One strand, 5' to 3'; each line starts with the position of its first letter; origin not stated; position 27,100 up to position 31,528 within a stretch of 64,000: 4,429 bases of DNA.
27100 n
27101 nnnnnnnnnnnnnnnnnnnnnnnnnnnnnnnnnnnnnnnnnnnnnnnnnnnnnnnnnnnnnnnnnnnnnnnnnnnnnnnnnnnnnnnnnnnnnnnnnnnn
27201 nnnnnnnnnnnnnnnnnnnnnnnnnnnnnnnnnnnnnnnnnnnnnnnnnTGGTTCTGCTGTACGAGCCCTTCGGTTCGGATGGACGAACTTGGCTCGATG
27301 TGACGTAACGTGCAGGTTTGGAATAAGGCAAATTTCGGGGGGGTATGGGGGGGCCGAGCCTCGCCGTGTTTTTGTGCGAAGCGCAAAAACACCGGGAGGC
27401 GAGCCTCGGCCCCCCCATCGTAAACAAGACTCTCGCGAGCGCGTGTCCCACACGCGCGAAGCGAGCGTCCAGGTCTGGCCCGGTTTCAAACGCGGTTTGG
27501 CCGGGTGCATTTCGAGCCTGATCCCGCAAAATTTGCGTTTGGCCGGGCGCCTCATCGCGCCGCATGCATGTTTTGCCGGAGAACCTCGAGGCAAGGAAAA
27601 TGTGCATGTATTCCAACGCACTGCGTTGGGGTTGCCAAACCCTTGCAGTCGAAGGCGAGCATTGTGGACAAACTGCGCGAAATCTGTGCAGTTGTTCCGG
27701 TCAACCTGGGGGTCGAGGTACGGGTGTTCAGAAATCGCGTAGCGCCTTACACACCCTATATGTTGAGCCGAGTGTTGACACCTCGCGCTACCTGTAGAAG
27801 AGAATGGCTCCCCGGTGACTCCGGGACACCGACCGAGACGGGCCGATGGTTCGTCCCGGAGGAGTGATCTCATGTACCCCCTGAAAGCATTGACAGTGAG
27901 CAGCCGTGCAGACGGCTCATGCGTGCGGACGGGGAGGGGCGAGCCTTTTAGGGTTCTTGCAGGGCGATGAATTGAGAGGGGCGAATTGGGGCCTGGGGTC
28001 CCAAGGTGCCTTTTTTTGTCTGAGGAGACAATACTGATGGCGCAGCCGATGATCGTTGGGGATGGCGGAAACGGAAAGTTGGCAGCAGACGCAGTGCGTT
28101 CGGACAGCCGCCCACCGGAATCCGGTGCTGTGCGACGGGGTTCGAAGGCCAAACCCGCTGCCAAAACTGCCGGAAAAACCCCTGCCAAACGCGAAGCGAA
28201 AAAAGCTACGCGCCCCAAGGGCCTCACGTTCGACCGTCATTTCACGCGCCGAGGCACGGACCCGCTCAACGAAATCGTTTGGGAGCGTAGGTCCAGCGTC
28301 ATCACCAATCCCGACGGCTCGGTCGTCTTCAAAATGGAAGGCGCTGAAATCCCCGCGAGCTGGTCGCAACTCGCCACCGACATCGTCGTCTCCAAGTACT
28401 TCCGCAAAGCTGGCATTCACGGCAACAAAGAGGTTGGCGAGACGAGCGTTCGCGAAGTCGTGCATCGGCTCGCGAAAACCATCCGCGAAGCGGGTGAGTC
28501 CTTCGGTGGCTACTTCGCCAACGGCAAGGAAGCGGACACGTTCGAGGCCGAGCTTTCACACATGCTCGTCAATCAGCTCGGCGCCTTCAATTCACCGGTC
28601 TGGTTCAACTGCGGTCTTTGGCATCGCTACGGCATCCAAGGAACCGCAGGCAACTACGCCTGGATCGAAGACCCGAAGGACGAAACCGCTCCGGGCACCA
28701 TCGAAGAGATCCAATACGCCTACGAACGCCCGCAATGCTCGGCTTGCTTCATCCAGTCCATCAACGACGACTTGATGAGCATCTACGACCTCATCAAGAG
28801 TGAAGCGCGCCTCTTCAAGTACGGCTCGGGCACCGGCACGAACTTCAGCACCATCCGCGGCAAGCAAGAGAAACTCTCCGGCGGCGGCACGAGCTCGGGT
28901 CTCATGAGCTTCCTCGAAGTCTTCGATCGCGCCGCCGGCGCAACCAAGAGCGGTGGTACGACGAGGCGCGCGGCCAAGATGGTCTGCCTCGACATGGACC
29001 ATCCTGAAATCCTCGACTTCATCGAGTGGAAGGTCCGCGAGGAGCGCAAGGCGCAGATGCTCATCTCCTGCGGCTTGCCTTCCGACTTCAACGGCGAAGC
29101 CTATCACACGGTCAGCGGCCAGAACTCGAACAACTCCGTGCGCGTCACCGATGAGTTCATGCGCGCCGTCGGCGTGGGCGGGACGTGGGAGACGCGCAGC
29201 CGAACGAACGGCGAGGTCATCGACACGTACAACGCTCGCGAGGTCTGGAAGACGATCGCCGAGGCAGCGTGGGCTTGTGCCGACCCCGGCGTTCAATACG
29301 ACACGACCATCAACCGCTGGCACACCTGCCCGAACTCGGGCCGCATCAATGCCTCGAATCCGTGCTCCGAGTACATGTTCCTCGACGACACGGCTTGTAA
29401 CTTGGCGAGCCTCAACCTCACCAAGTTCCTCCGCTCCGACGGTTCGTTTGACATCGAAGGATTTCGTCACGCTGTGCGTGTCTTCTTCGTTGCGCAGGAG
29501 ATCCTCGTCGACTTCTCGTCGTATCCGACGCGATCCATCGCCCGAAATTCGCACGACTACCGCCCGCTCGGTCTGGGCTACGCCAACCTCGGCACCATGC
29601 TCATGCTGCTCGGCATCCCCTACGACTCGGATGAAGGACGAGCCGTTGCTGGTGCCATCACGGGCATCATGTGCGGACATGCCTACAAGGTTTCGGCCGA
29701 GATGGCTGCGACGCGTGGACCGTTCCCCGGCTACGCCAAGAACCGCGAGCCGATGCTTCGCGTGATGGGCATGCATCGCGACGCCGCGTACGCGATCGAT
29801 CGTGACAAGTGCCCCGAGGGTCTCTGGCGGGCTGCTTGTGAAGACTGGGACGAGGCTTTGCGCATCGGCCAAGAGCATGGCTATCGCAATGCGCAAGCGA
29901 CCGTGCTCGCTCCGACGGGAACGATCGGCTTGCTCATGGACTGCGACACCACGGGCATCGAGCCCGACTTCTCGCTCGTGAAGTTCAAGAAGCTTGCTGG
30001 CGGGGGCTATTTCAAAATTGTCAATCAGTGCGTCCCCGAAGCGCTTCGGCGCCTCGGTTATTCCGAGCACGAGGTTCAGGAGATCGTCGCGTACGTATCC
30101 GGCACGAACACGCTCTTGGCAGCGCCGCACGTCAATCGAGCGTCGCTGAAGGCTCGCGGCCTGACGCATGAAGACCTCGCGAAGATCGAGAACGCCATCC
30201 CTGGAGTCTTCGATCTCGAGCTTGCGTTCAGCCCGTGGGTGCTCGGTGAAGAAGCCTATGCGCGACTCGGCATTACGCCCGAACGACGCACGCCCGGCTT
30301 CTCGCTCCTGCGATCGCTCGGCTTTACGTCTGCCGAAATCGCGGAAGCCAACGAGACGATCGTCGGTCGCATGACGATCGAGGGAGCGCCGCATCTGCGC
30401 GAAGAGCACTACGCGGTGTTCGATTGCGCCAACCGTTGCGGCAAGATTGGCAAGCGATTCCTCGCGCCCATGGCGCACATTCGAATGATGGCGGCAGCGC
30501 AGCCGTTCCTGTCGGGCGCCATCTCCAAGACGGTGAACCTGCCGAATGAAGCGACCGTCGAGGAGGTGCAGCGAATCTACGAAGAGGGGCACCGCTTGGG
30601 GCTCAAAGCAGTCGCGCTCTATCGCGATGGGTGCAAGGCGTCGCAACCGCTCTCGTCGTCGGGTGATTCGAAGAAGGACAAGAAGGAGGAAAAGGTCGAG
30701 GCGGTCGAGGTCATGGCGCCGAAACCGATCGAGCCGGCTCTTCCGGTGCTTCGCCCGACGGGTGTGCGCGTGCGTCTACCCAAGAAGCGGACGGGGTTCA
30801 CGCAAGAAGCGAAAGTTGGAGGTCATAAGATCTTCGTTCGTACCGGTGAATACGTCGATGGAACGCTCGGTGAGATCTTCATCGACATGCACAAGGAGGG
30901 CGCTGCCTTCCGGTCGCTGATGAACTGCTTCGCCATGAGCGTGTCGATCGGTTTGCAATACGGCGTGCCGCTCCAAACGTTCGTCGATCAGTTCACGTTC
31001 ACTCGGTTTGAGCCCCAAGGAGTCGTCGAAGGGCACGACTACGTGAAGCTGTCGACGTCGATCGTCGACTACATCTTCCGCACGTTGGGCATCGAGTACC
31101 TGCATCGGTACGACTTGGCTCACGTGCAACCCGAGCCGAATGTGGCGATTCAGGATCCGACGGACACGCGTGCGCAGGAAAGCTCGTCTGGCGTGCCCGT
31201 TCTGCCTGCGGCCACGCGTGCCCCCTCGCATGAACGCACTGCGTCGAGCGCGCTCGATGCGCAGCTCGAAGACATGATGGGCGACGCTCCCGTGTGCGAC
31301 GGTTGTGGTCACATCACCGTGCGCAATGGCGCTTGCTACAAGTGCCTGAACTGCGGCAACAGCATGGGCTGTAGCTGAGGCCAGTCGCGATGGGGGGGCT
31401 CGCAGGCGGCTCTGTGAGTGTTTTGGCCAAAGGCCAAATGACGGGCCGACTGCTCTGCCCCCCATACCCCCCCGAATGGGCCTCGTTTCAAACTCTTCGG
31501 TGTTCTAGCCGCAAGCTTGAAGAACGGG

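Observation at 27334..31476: nrdJ is bracketed by inverted copies of an about 90-nt element with conserved termini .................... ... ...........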

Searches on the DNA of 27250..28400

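Call 22: search_rna_families(source=window, start=27250, end=28400, threshold=evalue, max_evalue=5)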
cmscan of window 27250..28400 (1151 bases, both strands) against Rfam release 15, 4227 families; matches with E-value up to 5: 2.
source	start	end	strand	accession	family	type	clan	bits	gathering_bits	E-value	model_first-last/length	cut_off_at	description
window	27344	27419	+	RF00963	mir-642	Gene; miRNA;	-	39.4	90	3.9e-05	1-83/83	no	mir-642 microRNA precursor family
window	28174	28242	-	RF03695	MIR6151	Gene; miRNA;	-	20.2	71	0.15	1-71/71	no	MIR6151 microRNA precursor family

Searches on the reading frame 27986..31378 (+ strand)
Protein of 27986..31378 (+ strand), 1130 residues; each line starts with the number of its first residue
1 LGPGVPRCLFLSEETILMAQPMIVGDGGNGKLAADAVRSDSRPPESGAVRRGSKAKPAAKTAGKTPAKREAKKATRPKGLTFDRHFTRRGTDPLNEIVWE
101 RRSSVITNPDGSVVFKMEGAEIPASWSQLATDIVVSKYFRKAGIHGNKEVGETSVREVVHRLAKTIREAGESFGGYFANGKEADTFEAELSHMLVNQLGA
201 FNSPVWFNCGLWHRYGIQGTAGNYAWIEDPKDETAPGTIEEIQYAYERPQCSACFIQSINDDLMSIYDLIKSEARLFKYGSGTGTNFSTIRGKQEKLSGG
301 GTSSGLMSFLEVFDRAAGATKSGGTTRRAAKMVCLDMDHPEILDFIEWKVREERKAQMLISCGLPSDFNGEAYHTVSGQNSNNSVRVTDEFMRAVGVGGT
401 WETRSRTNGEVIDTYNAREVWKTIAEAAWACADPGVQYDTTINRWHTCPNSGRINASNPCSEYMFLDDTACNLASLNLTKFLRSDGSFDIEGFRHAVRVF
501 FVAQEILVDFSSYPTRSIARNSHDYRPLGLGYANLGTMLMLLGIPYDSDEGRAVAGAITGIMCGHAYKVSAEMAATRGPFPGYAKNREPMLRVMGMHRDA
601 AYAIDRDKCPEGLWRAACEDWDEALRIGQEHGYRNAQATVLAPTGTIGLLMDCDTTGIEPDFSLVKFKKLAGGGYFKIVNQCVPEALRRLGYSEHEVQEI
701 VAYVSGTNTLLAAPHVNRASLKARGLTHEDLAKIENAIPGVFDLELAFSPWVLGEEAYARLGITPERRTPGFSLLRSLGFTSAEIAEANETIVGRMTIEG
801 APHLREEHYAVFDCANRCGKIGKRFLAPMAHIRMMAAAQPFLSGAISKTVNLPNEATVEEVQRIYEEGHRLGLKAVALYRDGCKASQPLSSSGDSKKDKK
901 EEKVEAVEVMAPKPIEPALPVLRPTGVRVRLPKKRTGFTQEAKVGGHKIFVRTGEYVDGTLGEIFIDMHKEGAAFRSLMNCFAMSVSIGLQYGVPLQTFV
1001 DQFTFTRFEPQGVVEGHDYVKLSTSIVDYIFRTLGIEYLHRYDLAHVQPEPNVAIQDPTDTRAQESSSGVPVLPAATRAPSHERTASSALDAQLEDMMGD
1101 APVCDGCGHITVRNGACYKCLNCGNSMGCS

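Call 19: search_protein_families(library=pfam, proteins=[window:27986-31378:+])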
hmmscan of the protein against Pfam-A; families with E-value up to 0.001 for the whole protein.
window:27986-31378:+ (1130 aa): 4 families
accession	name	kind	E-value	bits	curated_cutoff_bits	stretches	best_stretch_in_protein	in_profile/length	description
PF02867.20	Ribonuc_red_lgC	-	4.5e-139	464.9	23.9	2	252-704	1-447/523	Ribonucleotide reductase, barrel domain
PF08471.15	Ribonuc_red_2_N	-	3.4e-25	88.6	27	1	110-197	1-103/103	Class II vitamin B12-dependent ribonucleotide reductase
PF12637.14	TSCPD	-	1.4e-10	41.7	22.8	1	941-1035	6-85/88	TSCPD domain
PF07499.19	RuvA_C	-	0.0006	20.7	24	0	685-706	8-29/47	RuvA, C-terminal domain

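Call 25: find_encoding_contigs(protein=window:28037-31378:+, flank=10000, max_places=6)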
Protein window:28037-31378:+ (1113 aa): no gene with exactly this product is on record in the collection.

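Call 29: find_homologous_proteins(query=window:28037-31378:+, max_evalue=1e-50)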
Query window:28037-31378:+ (1113 aa): 8000 proteins with E <= 1e-50 among 8000 candidates; the best 120 are listed.
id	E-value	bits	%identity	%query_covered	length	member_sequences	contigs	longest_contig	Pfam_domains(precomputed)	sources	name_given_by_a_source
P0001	0.0e+0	2596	100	100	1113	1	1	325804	PF02867.21,PF08471.16,PF12637.15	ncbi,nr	ncbi:MAG: vitamin B12-dependent ribonucleotide reductase [Polyangiaceae bacterium]|nr:vitamin B12-de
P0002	0.0e+0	2376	91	100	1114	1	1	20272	PF02867.21,PF08471.16,PF12637.15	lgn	-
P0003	0.0e+0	2370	90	100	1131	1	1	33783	PF02867.21,PF08471.16,PF12637.15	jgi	jgi:ribonucleoside-diphosphate reductase alpha chain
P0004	0.0e+0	2368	90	100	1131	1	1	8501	PF02867.21,PF08471.16,PF12637.15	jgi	-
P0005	0.0e+0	2363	90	100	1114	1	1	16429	PF02867.21,PF08471.16,PF12637.15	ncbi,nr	ncbi:MAG TPA: vitamin B12-dependent ribonucleotide reductase [Polyangium sp.]|nr:vitamin B12-depende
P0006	0.0e+0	2353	90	100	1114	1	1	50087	PF02867.21,PF08471.16,PF12637.15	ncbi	-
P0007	0.0e+0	2352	90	100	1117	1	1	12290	PF02867.21,PF08471.16,PF12637.15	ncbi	-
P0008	0.0e+0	2334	89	100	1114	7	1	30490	PF02867.21,PF08471.16,PF12637.15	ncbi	-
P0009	0.0e+0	2293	87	100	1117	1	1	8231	PF02867.21,PF08471.16,PF12637.15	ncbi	-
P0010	0.0e+0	2162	83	100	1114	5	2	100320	PF02867.21,PF08471.16,PF12637.15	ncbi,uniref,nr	ncbi:vitamin B12-dependent ribonucleotide reductase [Polyangium jinanense]|uniref:Vitamin B12-depend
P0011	0.0e+0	2159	83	100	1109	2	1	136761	PF02867.21,PF08471.16,PF12637.15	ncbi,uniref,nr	ncbi:vitamin B12-dependent ribonucleotide reductase [Polyangium spumosum]|uniref:Vitamin B12-depende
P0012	0.0e+0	2155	82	100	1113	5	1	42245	PF02867.21,PF08471.16,PF12637.15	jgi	jgi:ribonucleoside-diphosphate reductase alpha chain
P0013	0.0e+0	2153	85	95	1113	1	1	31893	PF02867.21,PF08471.16,PF12637.15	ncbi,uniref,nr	ncbi:vitamin B12-dependent ribonucleotide reductase [Polyangium sp. 6x1]|uniref:vitamin B12-dependen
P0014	0.0e+0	2148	86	95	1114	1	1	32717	PF02867.21,PF08471.16,PF12637.15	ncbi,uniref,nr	ncbi:vitamin B12-dependent ribonucleotide reductase [Polyangium sp. 15x6]|uniref:vitamin B12-depende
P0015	0.0e+0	2096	80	100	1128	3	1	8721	PF02867.21,PF08471.16,PF12637.15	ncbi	-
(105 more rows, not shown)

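Call 30: find_encoding_contigs(protein=P0002, flank=5000, max_places=1)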
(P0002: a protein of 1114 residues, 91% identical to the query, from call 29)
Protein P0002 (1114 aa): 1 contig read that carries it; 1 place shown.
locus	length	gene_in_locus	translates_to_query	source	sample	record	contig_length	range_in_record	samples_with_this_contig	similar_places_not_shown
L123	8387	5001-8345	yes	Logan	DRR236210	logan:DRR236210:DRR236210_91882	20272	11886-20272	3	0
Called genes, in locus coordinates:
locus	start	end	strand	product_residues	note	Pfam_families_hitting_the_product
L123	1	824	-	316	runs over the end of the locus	PF05235:CHAD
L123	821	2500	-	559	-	PF12706:Lactamase_B_2, PF00753:Lactamase_B, PF23023:Anti-Pycsar_Apyc1 (weak), PF22505:RNase_J_b_CASP, PF07521:RMMBL, PF17770:RNase_J_C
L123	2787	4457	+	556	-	PF01343:Peptidase_S49, PF01972:SDH_protease (weak), PF25145:NfeD1b_N (weak), PF01343:Peptidase_S49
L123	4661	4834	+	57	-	-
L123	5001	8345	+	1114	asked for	PF08471:Ribonuc_red_2_N, PF02867:Ribonuc_red_lgC, PF12637:TSCPD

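Call 31: find_encoding_contigs(protein=P0003, flank=5000, max_places=1)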
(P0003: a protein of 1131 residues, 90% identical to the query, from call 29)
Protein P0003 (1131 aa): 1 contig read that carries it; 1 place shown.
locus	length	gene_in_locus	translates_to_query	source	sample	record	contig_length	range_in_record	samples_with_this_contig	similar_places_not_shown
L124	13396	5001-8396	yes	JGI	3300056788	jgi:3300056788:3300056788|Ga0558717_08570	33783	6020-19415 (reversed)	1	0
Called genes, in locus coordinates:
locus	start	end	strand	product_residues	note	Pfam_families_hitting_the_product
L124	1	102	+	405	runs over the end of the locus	PF00108:Thiolase_N, PF00109:ketoacyl-synt (weak), PF02803:Thiolase_C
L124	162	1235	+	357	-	-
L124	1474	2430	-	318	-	PF05235:CHAD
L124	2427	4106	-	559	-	PF00753:Lactamase_B, PF23023:Anti-Pycsar_Apyc1 (faint), PF12706:Lactamase_B_2, PF22505:RNase_J_b_CASP, PF07521:RMMBL, PF17770:RNase_J_C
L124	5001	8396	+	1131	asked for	PF08471:Ribonuc_red_2_N, PF02867:Ribonuc_red_lgC, PF12637:TSCPD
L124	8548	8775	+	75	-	PF09720:Unstab_antitox (weak)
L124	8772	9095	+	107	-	PF05016:ParE_toxin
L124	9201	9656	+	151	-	-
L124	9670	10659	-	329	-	PF00586:AIRS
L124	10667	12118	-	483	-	PF10114:PocR, PF00512:HisKA, PF02518:HATPase_c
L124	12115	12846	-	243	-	-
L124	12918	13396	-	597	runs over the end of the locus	PF00350:Dynamin_N, PF01926:MMR_HSR1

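Call 32: find_encoding_contigs(protein=P0006, flank=5000, max_places=1)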
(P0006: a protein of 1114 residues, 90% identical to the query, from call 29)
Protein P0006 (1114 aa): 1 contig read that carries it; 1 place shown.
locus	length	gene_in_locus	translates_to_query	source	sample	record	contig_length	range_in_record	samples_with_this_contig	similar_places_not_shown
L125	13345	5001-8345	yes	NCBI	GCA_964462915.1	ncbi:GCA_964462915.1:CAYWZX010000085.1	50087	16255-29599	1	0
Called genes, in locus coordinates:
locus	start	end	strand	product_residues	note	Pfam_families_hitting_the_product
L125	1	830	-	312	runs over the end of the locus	PF05235:CHAD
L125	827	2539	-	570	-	PF00753:Lactamase_B, PF23023:Anti-Pycsar_Apyc1 (weak), PF12706:Lactamase_B_2, PF22505:RNase_J_b_CASP, PF07521:RMMBL, PF17770:RNase_J_C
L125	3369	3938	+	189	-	PF06689:zf-C4_ClpX (weak)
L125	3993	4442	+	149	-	PF01343:Peptidase_S49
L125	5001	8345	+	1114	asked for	PF08471:Ribonuc_red_2_N, PF02867:Ribonuc_red_lgC, PF12637:TSCPD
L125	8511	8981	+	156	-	-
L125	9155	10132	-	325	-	PF00586:AIRS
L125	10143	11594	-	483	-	PF10114:PocR, PF00512:HisKA, PF02518:HATPase_c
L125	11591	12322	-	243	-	-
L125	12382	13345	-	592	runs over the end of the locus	PF00350:Dynamin_N, PF01926:MMR_HSR1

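Call 33: find_encoding_contigs(protein=P0010, flank=5000, max_places=1)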
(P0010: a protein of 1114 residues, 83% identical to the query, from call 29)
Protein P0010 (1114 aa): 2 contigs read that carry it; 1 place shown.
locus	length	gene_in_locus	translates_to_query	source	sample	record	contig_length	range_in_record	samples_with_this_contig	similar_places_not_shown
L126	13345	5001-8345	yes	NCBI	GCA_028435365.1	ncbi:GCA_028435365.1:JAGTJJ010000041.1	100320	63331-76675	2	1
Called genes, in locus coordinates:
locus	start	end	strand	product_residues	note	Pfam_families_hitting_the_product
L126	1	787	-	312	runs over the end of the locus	PF05235:CHAD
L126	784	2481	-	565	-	PF00753:Lactamase_B, PF12706:Lactamase_B_2, PF23023:Anti-Pycsar_Apyc1 (weak), PF22505:RNase_J_b_CASP, PF07521:RMMBL, PF17770:RNase_J_C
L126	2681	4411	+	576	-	PF01343:Peptidase_S49, PF25145:NfeD1b_N (weak), PF01343:Peptidase_S49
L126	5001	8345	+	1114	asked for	PF08471:Ribonuc_red_2_N, PF02867:Ribonuc_red_lgC, PF12637:TSCPD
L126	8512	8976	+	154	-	-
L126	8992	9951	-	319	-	PF00586:AIRS, PF02769:AIRS_C (faint)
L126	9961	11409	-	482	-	PF10114:PocR, PF00512:HisKA, PF02518:HATPase_c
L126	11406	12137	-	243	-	-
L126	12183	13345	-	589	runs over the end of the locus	PF00009:GTP_EFTU (faint), PF00350:Dynamin_N, PF01926:MMR_HSR1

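Call 57: find_encoding_contigs(protein=P0005, flank=1500, max_places=1)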
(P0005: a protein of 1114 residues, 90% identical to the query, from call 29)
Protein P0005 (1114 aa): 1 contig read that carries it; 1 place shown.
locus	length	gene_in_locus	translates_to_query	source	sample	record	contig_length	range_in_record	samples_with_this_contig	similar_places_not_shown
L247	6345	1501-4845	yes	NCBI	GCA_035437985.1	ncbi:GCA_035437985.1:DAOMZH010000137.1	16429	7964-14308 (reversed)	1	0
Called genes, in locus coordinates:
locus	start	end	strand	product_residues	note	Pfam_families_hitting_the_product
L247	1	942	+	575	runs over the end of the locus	PF01343:Peptidase_S49, PF25145:NfeD1b_N (weak), PF01343:Peptidase_S49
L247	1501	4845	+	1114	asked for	PF08471:Ribonuc_red_2_N, PF02867:Ribonuc_red_lgC, PF12637:TSCPD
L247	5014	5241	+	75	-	-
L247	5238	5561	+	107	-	PF05016:ParE_toxin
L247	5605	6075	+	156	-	-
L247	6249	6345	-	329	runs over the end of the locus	PF00586:AIRS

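Call 58: find_encoding_contigs(protein=P0008, flank=1500, max_places=1)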
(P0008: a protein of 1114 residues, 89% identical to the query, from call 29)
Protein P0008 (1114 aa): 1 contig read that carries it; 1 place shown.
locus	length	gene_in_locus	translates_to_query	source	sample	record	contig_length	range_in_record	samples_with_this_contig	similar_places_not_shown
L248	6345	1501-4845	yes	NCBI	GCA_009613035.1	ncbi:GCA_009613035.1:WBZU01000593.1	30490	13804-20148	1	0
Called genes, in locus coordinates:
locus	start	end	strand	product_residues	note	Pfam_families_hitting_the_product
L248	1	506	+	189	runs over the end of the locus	PF06689:zf-C4_ClpX (weak)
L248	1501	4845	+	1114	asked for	PF08471:Ribonuc_red_2_N, PF02867:Ribonuc_red_lgC, PF12637:TSCPD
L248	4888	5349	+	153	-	-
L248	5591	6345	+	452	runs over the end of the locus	PF00069:Pkinase, PF07714:PK_Tyr_Ser-Thr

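Call 59: find_encoding_contigs(protein=P0007, flank=1500, max_places=1)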
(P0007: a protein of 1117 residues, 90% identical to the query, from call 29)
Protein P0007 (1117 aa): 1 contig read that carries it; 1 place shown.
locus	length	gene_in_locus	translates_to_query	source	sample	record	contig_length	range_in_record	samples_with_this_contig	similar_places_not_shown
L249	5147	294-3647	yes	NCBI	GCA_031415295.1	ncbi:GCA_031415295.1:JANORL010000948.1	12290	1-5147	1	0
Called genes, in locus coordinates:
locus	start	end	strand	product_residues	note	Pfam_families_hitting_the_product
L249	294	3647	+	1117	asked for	PF08471:Ribonuc_red_2_N, PF02867:Ribonuc_red_lgC, PF12637:TSCPD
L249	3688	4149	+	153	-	-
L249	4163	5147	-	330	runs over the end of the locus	PF00586:AIRS, PF02769:AIRS_C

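Call 83: find_encoding_contigs(protein=P0001, flank=10000, max_places=2)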
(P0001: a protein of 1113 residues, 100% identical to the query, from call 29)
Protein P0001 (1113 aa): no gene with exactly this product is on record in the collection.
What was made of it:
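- Tried and rejected: Source genome, protein look-up. find_encoding_contigs with the window nrdJ and with P0001 reported the source contig as not on record, so a genome-wide count was impossible (calls 25, 83).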
